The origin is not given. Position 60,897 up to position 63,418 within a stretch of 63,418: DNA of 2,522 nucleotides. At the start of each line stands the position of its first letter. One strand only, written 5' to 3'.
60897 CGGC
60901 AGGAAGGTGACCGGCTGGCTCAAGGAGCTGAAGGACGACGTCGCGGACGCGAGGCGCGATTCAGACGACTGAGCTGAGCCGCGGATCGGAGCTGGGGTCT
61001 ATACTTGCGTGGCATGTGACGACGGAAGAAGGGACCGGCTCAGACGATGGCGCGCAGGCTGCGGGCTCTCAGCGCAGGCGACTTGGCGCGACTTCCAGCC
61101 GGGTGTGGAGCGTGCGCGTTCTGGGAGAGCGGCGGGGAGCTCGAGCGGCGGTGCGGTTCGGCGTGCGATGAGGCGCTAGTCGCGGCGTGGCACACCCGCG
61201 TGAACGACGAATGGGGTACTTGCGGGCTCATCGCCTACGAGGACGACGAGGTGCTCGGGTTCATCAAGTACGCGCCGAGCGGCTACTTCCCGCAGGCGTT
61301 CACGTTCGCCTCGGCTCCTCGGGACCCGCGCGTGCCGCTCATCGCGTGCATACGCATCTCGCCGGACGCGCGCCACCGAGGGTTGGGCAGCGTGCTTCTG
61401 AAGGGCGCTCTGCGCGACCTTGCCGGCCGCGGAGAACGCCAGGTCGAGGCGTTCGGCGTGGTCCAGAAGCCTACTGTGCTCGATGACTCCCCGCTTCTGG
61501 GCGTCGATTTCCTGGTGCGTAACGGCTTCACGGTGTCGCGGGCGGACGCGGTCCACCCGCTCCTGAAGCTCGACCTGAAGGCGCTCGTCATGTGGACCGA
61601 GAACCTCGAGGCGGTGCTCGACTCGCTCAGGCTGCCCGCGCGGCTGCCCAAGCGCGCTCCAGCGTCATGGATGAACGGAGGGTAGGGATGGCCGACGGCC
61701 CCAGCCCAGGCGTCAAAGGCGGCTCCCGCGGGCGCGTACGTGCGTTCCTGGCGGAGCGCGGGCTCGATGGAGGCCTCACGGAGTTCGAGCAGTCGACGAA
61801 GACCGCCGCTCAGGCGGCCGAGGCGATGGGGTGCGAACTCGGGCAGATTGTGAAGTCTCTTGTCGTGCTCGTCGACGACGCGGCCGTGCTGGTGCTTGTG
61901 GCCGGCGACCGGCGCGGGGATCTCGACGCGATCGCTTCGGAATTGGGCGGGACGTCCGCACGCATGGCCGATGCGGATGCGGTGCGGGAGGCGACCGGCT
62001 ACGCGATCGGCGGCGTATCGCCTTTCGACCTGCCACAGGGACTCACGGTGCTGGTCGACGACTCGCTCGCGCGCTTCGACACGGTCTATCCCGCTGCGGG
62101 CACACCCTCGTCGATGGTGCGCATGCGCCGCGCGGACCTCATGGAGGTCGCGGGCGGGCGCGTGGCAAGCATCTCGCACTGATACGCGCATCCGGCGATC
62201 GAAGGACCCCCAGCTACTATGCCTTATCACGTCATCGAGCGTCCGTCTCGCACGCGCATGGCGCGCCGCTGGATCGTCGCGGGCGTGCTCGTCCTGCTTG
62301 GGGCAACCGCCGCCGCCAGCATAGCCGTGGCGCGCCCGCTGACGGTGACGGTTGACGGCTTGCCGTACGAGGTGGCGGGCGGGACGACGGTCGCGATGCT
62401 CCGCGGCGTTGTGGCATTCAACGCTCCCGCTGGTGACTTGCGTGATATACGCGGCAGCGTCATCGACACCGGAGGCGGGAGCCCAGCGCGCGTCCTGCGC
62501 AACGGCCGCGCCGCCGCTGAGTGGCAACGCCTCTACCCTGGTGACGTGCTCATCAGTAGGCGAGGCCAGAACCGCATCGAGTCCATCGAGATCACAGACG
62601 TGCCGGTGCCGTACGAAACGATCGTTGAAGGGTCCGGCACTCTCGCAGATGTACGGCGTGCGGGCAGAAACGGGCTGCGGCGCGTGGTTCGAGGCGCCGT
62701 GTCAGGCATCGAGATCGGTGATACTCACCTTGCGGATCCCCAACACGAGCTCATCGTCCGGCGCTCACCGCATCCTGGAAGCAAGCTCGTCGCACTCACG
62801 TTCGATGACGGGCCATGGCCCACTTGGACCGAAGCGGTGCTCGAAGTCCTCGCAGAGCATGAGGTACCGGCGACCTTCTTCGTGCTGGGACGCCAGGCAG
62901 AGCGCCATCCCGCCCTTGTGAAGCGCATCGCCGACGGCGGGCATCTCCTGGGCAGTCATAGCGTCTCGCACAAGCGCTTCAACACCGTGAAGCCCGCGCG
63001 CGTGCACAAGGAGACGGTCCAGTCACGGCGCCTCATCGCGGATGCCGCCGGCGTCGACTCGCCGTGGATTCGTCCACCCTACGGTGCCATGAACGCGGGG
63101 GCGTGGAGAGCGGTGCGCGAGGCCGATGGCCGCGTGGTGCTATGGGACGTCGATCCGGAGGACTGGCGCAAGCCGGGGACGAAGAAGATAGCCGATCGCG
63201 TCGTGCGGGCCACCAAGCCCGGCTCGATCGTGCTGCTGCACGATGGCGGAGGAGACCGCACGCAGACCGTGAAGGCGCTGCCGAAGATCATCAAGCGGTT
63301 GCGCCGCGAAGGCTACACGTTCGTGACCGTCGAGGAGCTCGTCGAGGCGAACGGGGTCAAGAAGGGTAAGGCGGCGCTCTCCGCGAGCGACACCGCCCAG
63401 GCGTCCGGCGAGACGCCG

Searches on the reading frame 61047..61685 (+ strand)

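Call 86: search_protein_families(library=pfam, proteins=[window:61047-61685:+], max_evalue=0.0001)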
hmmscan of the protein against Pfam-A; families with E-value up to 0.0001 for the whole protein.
window:61047-61685:+ (212 aa): 2 families
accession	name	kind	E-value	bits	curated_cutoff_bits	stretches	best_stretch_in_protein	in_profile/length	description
PF00583.31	Acetyltransf_1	-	5.1e-08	33.6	20.7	1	48-134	24-97/116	Acetyltransferase (GNAT) family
PF13508.13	Acetyltransf_7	-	7.8e-05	23.4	27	0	61-133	6-62/84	Acetyltransferase (GNAT) domain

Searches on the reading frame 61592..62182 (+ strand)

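Call 86: search_protein_families(library=pfam, proteins=[window:61592-62182:+], max_evalue=0.0001)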
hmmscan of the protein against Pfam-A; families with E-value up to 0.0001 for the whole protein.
window:61592-62182:+ (196 aa): 1 family
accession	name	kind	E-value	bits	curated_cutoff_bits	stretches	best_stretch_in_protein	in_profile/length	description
PF04073.20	tRNA_edit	-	3.4e-29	101.9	25.5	1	68-185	3-122/123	Aminoacyl-tRNA editing domain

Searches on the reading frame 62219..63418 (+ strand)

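Call 86: search_protein_families(library=pfam, proteins=[window:62219-63418:+], max_evalue=0.0001)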
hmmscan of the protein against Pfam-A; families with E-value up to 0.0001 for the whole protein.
window:62219-63418:+ (400 aa): 1 family
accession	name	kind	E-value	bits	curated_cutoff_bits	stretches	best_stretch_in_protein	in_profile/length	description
PF01522.26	Polysacc_deac_1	-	1.6e-36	125.4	23.1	1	186-305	4-122/124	Polysaccharide deacetylase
